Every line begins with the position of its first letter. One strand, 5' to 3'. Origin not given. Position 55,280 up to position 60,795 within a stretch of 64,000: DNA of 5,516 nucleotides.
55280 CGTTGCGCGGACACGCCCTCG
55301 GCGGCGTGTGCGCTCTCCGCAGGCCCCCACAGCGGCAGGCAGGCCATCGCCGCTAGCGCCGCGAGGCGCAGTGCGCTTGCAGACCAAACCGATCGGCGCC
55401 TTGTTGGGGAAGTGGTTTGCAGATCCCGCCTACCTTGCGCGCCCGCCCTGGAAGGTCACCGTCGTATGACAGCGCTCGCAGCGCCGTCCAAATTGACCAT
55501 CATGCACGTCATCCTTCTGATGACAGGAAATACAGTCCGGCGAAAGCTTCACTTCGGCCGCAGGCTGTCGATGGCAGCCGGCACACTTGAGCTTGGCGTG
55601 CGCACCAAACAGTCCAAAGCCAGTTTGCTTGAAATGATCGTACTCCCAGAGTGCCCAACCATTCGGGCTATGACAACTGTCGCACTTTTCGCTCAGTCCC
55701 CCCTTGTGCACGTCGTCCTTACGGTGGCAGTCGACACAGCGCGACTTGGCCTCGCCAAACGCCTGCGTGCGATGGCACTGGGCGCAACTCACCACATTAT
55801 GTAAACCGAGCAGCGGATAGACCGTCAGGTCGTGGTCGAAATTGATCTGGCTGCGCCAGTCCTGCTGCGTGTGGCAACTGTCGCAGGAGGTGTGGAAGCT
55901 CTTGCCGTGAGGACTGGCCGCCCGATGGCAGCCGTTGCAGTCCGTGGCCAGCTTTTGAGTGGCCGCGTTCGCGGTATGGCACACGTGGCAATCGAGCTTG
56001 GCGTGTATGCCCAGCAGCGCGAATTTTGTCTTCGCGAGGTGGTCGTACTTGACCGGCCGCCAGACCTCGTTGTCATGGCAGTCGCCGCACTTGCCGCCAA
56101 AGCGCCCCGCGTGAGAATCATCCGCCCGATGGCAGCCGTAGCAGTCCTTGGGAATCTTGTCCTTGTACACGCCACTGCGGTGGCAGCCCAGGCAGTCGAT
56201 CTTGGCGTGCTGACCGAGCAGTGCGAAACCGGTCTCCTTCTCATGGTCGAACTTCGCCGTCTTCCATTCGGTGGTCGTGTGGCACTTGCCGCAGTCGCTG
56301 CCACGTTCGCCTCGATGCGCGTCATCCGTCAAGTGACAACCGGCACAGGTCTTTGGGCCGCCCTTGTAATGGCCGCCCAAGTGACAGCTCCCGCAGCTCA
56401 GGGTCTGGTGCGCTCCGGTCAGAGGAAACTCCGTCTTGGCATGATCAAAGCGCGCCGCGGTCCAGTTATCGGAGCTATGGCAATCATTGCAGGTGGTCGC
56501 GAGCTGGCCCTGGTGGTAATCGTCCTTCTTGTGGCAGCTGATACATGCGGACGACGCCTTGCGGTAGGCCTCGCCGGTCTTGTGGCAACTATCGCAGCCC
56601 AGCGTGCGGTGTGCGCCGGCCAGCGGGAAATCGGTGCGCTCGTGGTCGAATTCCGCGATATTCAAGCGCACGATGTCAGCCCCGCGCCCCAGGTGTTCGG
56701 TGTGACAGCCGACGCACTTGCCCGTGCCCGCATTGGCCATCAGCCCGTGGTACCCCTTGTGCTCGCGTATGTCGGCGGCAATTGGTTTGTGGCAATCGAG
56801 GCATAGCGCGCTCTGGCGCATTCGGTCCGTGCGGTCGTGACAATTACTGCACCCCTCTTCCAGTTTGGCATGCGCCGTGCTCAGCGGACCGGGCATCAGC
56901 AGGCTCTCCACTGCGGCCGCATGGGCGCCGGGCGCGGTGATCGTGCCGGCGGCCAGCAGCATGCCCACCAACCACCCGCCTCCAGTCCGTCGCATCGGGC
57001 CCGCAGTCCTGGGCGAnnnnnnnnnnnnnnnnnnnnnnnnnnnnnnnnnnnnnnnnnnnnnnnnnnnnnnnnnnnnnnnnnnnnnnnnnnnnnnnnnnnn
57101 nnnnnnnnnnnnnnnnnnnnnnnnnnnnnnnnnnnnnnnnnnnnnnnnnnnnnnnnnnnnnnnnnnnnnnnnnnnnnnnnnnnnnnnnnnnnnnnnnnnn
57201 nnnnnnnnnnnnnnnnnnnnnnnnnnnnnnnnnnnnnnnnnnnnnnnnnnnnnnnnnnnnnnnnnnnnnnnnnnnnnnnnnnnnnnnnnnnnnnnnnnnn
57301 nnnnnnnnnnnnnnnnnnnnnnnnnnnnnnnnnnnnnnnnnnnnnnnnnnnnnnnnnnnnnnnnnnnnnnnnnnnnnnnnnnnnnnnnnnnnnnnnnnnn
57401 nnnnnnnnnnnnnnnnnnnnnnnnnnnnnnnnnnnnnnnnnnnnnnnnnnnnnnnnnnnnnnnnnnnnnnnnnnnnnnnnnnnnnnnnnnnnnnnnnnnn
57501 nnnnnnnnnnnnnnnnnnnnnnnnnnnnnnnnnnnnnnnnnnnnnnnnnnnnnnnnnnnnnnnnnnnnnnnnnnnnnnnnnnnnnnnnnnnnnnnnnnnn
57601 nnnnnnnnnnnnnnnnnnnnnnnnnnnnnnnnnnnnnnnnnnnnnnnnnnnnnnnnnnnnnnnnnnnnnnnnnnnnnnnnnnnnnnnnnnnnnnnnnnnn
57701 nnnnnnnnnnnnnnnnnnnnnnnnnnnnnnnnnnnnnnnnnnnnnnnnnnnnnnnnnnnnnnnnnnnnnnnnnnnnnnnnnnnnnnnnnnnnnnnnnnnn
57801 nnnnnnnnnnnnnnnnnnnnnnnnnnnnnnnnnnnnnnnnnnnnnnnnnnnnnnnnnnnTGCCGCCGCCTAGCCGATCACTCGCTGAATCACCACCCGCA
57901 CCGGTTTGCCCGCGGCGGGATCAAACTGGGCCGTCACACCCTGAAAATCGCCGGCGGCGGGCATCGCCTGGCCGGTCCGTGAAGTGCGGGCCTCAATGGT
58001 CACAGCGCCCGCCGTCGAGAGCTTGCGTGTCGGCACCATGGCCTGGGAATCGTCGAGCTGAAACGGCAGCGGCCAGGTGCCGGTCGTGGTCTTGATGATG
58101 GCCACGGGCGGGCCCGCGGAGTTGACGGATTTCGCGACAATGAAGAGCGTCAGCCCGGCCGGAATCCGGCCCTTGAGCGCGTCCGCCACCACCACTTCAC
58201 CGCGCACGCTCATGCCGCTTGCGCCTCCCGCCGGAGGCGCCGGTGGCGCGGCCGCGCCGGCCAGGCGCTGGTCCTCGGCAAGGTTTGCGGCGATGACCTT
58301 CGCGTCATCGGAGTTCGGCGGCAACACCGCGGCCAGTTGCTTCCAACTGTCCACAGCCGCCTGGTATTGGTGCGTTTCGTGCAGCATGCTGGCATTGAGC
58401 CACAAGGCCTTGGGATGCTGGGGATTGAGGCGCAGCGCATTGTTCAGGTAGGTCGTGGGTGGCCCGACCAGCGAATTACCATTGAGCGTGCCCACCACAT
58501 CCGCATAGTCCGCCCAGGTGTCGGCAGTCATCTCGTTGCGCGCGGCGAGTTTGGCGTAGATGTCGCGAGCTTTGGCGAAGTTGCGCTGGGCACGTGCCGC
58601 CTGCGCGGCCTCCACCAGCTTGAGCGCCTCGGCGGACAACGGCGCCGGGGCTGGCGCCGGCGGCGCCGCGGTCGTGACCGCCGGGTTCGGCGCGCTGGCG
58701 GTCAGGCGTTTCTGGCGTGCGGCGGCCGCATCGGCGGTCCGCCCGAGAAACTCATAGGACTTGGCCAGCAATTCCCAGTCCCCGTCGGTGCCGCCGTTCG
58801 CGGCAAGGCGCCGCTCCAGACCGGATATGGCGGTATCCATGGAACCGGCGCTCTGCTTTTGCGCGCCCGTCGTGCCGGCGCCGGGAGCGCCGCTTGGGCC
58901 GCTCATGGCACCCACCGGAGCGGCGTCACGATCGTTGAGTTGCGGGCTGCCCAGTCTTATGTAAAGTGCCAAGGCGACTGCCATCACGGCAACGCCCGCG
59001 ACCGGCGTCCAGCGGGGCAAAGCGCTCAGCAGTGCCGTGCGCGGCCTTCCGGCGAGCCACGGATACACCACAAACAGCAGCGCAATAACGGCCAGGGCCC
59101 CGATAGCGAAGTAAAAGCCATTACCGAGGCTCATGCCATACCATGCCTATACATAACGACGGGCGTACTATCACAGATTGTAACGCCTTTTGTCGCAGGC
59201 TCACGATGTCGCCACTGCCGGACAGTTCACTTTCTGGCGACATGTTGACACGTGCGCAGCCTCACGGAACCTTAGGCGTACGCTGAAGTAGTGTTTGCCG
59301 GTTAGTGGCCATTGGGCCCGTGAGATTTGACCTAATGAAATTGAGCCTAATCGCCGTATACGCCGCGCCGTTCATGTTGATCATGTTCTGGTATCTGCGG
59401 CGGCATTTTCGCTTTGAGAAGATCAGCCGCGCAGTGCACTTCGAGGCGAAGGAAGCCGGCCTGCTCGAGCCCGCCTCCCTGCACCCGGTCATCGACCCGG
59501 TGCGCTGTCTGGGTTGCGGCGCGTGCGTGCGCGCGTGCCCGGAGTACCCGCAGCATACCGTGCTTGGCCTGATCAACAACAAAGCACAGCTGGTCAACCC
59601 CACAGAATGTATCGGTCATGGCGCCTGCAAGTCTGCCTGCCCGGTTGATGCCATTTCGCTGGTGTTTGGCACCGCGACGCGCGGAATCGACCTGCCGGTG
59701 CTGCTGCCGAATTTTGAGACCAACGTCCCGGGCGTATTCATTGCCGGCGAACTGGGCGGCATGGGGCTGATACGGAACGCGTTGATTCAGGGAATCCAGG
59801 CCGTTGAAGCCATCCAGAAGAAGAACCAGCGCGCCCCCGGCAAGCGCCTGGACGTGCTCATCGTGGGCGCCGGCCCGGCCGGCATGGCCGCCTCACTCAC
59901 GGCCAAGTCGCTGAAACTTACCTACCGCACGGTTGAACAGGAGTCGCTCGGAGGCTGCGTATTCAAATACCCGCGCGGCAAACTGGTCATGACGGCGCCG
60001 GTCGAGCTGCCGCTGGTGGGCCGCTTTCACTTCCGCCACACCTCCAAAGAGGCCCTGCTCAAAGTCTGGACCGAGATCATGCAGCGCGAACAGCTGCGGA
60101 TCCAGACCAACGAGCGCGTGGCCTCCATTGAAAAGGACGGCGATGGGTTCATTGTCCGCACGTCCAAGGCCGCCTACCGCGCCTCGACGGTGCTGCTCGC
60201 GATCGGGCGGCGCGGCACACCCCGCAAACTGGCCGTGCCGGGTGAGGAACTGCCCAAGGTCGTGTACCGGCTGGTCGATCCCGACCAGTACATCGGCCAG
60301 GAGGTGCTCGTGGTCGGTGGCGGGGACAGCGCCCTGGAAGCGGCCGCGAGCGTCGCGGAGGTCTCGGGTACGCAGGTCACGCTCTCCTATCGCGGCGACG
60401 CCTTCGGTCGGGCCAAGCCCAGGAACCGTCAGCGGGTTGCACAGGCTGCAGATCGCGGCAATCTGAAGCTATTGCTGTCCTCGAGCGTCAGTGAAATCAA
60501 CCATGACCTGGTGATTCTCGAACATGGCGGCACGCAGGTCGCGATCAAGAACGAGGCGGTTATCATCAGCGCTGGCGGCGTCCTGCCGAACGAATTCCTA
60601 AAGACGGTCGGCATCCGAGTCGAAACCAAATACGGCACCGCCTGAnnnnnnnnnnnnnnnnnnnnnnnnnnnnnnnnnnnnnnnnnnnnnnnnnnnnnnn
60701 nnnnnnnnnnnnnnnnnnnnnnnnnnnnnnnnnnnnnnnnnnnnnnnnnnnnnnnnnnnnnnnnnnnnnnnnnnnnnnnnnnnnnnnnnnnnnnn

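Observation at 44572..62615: Candidate undescribed trans-envelope electron-transfer system: NOX-like di-haem membrane protein, 21-haem relay, ~75-haem giant cytochrome and SPOR/TPR barrel, with its own CcmI and a divergent Fe-S flavoprotein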

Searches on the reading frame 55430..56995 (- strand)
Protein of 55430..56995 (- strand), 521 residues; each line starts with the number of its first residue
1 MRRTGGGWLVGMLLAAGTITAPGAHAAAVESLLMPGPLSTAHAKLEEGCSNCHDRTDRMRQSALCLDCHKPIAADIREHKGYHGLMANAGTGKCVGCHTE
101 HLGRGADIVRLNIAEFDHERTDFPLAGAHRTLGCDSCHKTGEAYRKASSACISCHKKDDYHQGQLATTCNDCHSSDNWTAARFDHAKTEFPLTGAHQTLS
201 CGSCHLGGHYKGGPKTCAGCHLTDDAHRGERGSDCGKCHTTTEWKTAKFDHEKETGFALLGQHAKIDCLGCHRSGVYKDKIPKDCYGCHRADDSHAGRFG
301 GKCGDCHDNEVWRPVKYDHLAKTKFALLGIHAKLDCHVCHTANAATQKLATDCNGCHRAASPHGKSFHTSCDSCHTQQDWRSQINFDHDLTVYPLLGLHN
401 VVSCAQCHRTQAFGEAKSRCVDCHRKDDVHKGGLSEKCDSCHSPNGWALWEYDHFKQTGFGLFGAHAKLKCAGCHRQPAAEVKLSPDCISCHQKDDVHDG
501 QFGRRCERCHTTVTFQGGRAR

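Call 4: search_protein_families(library=pfam, proteins=[window:55430-56995:-], max_evalue=0.01)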
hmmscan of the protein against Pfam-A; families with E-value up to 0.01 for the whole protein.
window:55430-56995:- (521 aa): 3 families
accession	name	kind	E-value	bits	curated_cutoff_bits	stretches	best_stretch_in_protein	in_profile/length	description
PF14522.11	Cytochrome_C7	-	3.5e-25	88.1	24.8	4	293-358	6-67/67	Cytochrome c7 and related cytochrome c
PF14537.11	Cytochrom_c3_2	-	2.8e-15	57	25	2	146-221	4-78/79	Cytochrome c3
PF02085.21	Cytochrom_CIII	-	2.1e-11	44.5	22.9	2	41-101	27-85/101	Class III cytochrome C family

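Call 5: search_protein_families(library=ncbifam, proteins=[window:55430-56995:-], max_evalue=0.01)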
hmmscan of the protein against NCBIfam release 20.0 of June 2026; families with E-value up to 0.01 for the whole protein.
window:55430-56995:- (521 aa): 2 families
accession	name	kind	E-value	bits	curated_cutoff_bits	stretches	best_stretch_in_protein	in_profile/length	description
NF045713.1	CxxCH_16_HmcA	equivalog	1.8e-10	40.1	400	3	432-513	316-389/541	sulfate respiration complex hexadecaheme cytochrome HmcA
TIGR03508.1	decahem_SO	subfamily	4.5e-05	23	192.2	1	36-100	179-250/258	DmsE family decaheme c-type cytochrome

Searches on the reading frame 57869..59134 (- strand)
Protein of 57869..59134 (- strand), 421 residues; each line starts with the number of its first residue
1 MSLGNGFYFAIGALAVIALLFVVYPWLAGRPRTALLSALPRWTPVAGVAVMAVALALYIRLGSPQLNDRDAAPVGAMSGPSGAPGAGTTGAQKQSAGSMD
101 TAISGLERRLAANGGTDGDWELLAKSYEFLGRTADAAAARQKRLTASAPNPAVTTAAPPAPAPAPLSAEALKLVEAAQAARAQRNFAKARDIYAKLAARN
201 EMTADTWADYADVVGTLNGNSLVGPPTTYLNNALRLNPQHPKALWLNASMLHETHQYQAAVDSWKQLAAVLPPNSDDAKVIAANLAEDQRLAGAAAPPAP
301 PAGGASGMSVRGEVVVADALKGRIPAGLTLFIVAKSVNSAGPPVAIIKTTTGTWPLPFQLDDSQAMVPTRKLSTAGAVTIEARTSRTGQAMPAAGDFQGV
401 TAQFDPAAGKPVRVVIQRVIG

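Call 4: search_protein_families(library=pfam, proteins=[window:57869-59134:-], max_evalue=0.01)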
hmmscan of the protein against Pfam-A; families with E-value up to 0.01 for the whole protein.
window:57869-59134:- (421 aa): 2 families
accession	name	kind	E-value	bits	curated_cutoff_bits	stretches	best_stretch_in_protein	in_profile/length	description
PF23892.1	Ig_CycH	-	2.8e-25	88.6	27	1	311-416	2-107/108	Cytochrome c-type biogenesis protein H Ig-like domain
PF23914.1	TPR_CcmH_CycH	-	1.2e-05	25.7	42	1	181-276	61-156/158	Cytochrome c-type biogenesis protein H TPR domain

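Call 5: search_protein_families(library=ncbifam, proteins=[window:57869-59134:-], max_evalue=0.01)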
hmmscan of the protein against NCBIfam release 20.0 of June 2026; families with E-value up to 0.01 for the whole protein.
window:57869-59134:- (421 aa): 1 family
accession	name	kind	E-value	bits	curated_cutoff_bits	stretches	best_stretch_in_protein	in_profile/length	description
TIGR02917.1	PEP_TPR_lipo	equivalog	0.0067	14.3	312.2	1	167-294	124-246/899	XrtA/PEP-CTERM system TPR-repeat protein PrsT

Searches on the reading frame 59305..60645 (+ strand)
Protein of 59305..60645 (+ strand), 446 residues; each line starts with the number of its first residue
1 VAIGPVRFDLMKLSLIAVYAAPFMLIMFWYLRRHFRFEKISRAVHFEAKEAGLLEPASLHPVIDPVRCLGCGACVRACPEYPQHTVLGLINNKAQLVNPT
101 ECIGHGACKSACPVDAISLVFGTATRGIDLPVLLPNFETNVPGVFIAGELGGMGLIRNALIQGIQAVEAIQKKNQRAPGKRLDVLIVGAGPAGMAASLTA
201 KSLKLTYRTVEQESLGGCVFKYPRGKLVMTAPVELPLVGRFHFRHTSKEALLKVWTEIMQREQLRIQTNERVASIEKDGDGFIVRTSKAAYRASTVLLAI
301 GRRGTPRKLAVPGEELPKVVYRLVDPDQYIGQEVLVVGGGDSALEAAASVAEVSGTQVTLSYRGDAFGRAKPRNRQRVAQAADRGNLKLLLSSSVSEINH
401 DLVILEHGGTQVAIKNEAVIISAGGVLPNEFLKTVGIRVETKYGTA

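Call 4: search_protein_families(library=pfam, proteins=[window:59305-60645:+], max_evalue=0.01)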
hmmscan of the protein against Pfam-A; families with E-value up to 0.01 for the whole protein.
window:59305-60645:+ (446 aa): 25 families
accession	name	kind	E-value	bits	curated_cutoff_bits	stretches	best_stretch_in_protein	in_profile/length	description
PF13738.12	Pyr_redox_3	-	3.1e-43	148.6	30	1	185-439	1-281/305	Pyridine nucleotide-disulphide oxidoreductase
PF07992.20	Pyr_redox_2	-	3.7e-24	86.1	26.1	1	183-439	2-251/291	Pyridine nucleotide-disulphide oxidoreductase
PF13237.11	Fer4_10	-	7.7e-12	45.4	25.5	1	60-113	1-53/53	4Fe-4S dicluster domain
PF00037.32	Fer4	-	4.1e-10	39.5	21.1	2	61-79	1-19/24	4Fe-4S binding domain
PF00070.33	Pyr_redox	-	5.8e-10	40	22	1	334-401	2-69/82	Pyridine nucleotide-disulphide oxidoreductase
PF03486.20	HI0933_like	-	1.2e-09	38.4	50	1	239-307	99-169/244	HI0933-like protein Rossmann domain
PF12797.12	Fer4_2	-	2.2e-09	37.1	24.5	2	60-80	2-22/22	4Fe-4S binding domain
PF14697.11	Fer4_21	-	3.4e-09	37.2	35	1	62-119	2-59/59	4Fe-4S dicluster domain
PF12838.12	Fer4_7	-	6.4e-08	33.4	27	2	67-116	1-52/52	4Fe-4S dicluster domain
PF12837.12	Fer4_6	-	1.8e-07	31.2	25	1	60-80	1-21/24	4Fe-4S binding domain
PF13187.11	Fer4_9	-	1.1e-05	25.7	27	2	67-117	1-52/52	4Fe-4S dicluster domain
PF12800.12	Fer4_4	-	4e-05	24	24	1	67-80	3-16/17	4Fe-4S binding domain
PF12798.12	Fer4_3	-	5.1e-05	24.2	27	0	68-80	1-13/15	4Fe-4S binding domain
PF01946.23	Thi4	-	5.9e-05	22.9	26.2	0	325-361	11-47/235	Thi4 family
PF00890.30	FAD_binding_2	-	0.00019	21.2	20.4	1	183-214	1-32/414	FAD binding domain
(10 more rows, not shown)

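Call 5: search_protein_families(library=ncbifam, proteins=[window:59305-60645:+], max_evalue=0.01)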
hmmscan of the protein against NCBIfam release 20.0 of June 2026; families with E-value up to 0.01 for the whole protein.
window:59305-60645:+ (446 aa): 120 families (the best 25 are shown)
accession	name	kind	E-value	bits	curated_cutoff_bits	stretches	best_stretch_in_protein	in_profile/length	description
TIGR04018.1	Bthiol_YpdA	hypoth_equivalog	1.7e-46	158.5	339.9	1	183-442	1-264/316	YpdA family putative bacillithiol disulfide reductase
TIGR01292.1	TRX_reduct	equivalog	1.6e-21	76.4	343.45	1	183-402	2-207/300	thioredoxin-disulfide reductase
TIGR03140.1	AhpF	equivalog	1.3e-15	56.9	502.9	1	140-361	170-382/515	alkyl hydroperoxide reductase subunit F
TIGR01350.1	lipoamide_DH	equivalog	1.1e-14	54.1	408.8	1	182-218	2-38/461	dihydrolipoyl dehydrogenase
NF009410.0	PRK12771.1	subfamily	3.1e-14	52.5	516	2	43-121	486-564/566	NAD(P)-binding protein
TIGR03143.1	AhpF_homolog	hypoth_equivalog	4.5e-13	48.6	687.65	1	182-371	5-182/555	putative alkyl hydroperoxide reductase F subunit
NF040505.1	ArsO_flavin_mono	equivalog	9.8e-13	48.2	425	1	183-357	2-186/346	ArsO family NAD(P)H-dependent flavin-containing monooxygenase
NF004945.0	PRK06292.2-3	equivalog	1.7e-11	43.7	494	1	306-441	141-281/457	dihydrolipoyl dehydrogenase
NF040864.1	HgcB_ferredoxin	equivalog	3.4e-11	42.8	99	1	64-122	12-66/93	mercury methylation ferredoxin HgcB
TIGR00275.1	TIGR00275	subfamily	9.3e-11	41.2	183.8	1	246-307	103-164/401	aminoacetone oxidase family FAD-binding enzyme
NF040770.1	hetero_SS_HdrA2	exception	3.8e-10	38.5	1100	1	51-121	562-627/777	CoB-CoM heterodisulfide reductase HdrA2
NF004776.0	PRK06116.1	equivalog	1.4e-09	37.5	480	2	287-401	126-237/450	glutathione-disulfide reductase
NF004943.0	PRK06292.2-1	equivalog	1.5e-08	33.8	432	1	308-441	145-285/456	dihydrolipoyl dehydrogenase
NF010311.1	PRK13748.1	subfamily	2e-08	33.6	600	0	171-219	87-135/560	mercury(II) reductase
TIGR03997.1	mycofact_OYE_2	equivalog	2e-08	33.1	793.15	2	320-410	370-453/645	mycofactocin system FadH/OYE family oxidoreductase 2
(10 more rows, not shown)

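Call 47: search_solved_structures(query=window:59305-60645:+, max_evalue=0.001)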
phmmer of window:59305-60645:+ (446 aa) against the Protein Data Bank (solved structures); distinct sequences matched with E-value up to 0.001: 124 (the best 60 are shown).
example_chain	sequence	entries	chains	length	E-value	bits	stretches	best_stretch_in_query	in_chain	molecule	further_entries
7a76_A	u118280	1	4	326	1.7e-28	102.8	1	183-444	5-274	THIOREDOXIN REDUCTASE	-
7a7b_A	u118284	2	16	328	9.8e-28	100.3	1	181-446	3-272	YpdA family putative bacillithiol disulfide reductase Bdr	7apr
3f8d_A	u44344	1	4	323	1.7e-18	69.9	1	176-441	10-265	Thioredoxin reductase (TrxB-3)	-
3f8p_A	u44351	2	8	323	1.8e-18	69.8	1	176-441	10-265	Thioredoxin reductase (TrxB-3)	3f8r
5ygq_A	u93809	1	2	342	2.3e-16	62.9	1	181-401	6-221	Ferredoxin--NADP reductase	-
2zbw_A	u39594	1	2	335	4e-16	62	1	181-429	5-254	Thioredoxin reductase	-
7jyp_A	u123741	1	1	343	1.6e-13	53.5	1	158-435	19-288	Thioredoxin reductase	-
5uwy_A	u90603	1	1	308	3.1e-13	52.5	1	182-371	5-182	Thioredoxin reductase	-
5mh4_A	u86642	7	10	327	9e-11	44.4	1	177-377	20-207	Thioredoxin reductase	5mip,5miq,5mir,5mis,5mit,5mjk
3ab1_A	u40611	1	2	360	2.1e-10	43.2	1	183-401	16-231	Ferredoxin--NADP reductase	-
5twb_A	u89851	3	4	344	2.6e-10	42.9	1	183-432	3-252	Ferredoxin--NADP reductase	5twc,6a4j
8c16_A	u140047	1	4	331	3.2e-10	42.6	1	180-428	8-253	Ferredoxin--NADP reductase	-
6gas_A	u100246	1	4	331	3.3e-10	42.5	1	180-428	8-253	Ferredoxin--NADP reductase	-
2q7v_A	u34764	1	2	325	3.3e-10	42.5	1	182-399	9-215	Thioredoxin reductase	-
2a87_A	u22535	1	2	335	6.7e-10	41.5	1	176-372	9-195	Thioredoxin reductase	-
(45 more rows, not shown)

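Call 99: search_dna_similar(query=window:59305-60645:+, collection=plasmids, mode=protein, max_evalue=1e-30, max_rows=40)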
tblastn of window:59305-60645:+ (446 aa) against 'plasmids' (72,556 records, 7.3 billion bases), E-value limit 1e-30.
Records with a match: 2; places in all: 2; records where one place covers at least 80% of the query: 1.
Best place of each record, by identity: <60% 2.
By first word of the organism name: Emticicia 1; Pseudoalteromonas 1.
By predicted mobility (MOB-suite, as given by PLSDB): non-mobilizable 2.
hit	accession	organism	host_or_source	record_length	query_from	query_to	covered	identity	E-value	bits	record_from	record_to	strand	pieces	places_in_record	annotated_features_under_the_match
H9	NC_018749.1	Emticicia oligotrophica DSM 17448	warm spring water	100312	8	444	98%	46.3%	5e-116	381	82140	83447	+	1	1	NAD(P)-binding domain-containing protein | hypothetical protein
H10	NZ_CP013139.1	Pseudoalteromonas sp. Bsw20308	seawater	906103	131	439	69%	30.3%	2e-31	134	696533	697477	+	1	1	NAD(P)-binding domain-containing protein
